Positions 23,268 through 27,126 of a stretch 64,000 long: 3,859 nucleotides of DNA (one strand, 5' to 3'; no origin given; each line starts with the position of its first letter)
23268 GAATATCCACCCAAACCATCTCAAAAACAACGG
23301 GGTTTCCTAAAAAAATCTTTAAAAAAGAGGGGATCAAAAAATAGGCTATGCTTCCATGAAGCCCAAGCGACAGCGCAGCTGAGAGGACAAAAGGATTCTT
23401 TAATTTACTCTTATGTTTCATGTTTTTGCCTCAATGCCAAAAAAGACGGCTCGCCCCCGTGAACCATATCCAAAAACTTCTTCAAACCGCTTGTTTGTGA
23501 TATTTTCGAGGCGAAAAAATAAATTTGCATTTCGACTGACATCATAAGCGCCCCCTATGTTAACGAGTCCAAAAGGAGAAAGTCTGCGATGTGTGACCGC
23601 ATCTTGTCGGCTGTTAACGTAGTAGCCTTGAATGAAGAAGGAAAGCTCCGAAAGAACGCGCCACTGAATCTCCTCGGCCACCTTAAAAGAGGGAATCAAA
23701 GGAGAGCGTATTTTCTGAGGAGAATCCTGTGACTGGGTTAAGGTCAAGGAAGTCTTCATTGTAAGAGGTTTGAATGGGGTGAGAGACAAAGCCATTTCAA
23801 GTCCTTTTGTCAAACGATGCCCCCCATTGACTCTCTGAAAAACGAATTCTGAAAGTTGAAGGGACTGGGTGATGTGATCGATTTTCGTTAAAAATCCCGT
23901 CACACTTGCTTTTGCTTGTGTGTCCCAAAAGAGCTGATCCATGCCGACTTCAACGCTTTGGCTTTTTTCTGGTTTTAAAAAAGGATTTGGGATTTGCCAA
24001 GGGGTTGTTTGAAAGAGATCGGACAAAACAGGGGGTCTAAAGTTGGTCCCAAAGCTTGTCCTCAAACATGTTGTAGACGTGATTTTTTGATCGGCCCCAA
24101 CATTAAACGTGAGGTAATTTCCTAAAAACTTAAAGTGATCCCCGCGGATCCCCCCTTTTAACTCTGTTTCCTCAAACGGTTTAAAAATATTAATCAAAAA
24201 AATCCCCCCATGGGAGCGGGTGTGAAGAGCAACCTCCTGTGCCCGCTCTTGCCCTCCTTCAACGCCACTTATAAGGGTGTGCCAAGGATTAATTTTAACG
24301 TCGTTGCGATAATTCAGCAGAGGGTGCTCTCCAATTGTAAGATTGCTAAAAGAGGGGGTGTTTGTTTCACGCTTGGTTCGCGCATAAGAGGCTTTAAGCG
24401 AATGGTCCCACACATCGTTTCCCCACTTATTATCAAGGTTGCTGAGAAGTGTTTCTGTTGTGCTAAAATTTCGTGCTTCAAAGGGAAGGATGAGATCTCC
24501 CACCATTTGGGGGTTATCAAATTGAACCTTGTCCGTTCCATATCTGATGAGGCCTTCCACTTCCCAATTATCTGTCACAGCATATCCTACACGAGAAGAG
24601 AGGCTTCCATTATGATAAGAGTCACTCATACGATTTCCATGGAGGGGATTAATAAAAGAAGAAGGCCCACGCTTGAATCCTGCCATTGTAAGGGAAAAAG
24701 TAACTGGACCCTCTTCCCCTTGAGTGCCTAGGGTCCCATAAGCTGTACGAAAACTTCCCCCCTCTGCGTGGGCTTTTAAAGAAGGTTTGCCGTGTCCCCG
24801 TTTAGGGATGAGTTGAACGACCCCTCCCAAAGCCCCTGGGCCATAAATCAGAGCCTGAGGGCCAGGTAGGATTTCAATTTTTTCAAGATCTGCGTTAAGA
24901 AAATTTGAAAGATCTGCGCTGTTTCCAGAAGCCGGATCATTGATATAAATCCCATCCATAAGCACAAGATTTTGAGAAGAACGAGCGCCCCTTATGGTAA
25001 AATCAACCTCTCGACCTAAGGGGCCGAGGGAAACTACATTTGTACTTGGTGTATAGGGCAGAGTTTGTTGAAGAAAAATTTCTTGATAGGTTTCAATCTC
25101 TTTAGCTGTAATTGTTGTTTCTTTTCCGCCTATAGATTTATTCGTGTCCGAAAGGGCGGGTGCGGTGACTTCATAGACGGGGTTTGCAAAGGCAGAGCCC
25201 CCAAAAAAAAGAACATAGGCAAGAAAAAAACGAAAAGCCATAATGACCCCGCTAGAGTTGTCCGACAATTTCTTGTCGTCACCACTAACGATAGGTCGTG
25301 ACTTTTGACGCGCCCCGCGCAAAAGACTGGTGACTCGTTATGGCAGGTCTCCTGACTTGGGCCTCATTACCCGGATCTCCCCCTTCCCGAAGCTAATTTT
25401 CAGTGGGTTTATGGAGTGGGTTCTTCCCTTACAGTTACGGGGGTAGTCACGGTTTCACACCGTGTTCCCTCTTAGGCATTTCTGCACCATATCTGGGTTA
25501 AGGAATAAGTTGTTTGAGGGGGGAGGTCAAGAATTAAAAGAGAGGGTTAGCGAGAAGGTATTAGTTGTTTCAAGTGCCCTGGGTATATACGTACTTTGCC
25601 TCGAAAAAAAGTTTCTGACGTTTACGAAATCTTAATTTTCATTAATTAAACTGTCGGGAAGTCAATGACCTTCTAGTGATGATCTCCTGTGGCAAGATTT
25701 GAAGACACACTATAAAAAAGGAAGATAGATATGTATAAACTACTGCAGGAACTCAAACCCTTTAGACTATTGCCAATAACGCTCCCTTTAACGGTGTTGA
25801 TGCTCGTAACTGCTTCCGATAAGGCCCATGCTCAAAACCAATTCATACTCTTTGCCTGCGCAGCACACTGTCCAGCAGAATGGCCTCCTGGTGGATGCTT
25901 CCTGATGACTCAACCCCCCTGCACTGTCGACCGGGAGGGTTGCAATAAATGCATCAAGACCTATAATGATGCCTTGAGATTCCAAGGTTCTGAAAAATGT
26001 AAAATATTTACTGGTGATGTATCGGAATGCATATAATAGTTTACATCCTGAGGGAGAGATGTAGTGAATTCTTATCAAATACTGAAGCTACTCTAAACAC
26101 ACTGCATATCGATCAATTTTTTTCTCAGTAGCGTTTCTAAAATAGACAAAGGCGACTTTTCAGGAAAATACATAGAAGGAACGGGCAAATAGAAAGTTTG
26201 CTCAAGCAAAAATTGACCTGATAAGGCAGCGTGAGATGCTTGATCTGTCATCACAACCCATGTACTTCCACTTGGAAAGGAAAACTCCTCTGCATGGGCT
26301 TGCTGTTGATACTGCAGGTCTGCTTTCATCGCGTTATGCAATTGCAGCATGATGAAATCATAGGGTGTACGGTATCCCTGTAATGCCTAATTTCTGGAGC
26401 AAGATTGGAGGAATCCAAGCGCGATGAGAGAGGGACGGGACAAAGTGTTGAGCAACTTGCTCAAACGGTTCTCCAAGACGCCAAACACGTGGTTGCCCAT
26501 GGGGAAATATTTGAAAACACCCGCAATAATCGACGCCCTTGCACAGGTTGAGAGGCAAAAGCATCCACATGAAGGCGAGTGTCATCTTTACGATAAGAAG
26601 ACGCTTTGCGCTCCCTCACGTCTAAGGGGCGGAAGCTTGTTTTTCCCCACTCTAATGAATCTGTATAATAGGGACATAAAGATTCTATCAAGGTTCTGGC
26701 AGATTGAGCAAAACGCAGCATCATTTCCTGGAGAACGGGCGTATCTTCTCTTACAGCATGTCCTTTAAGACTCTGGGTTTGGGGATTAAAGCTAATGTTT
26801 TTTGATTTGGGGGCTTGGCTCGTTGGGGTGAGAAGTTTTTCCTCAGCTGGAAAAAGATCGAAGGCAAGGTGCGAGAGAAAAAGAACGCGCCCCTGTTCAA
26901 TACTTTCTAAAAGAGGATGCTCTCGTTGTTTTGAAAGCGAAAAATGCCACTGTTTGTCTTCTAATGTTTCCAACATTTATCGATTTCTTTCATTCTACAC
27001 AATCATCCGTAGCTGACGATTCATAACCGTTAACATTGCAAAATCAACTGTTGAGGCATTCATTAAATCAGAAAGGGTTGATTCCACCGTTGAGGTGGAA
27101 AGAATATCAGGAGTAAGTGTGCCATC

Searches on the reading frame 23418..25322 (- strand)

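Call 8: search_protein_families(library=pfam, proteins=[window:23418-25322:-], max_evalue=0.001)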
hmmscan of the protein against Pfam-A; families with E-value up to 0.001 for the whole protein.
window:23418-25322:- (634 aa): 4 families
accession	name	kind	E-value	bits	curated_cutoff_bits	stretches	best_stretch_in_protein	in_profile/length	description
PF00593.30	TonB_dep_Rec_b-barrel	-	3.1e-29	103.6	27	1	197-608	18-436/436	TonB dependent receptor-like, beta-barrel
PF07715.20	Plug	-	5.4e-19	69.1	23.9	1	63-168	4-107/107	TonB-dependent Receptor Plug Domain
PF14905.12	OMP_b-brl_3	-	9.8e-09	35.2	27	1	443-614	207-379/408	Outer membrane protein beta-barrel family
PF00618.25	RasGEF_N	-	0.00027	21.6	28.3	0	254-332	6-83/106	RasGEF N-terminal motif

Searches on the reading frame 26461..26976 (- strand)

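Call 6: search_protein_families(library=pfam, proteins=[window:26461-26976:-], max_evalue=0.01)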
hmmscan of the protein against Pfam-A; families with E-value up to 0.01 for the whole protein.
window:26461-26976:- (171 aa): 1 family
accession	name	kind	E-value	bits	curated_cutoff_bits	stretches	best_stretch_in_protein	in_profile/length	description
PF11004.14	Kdo_hydroxy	-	4e-46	157.9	25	1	17-161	3-147/275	3-deoxy-D-manno-oct-2-ulosonic acid (Kdo) hydroxylase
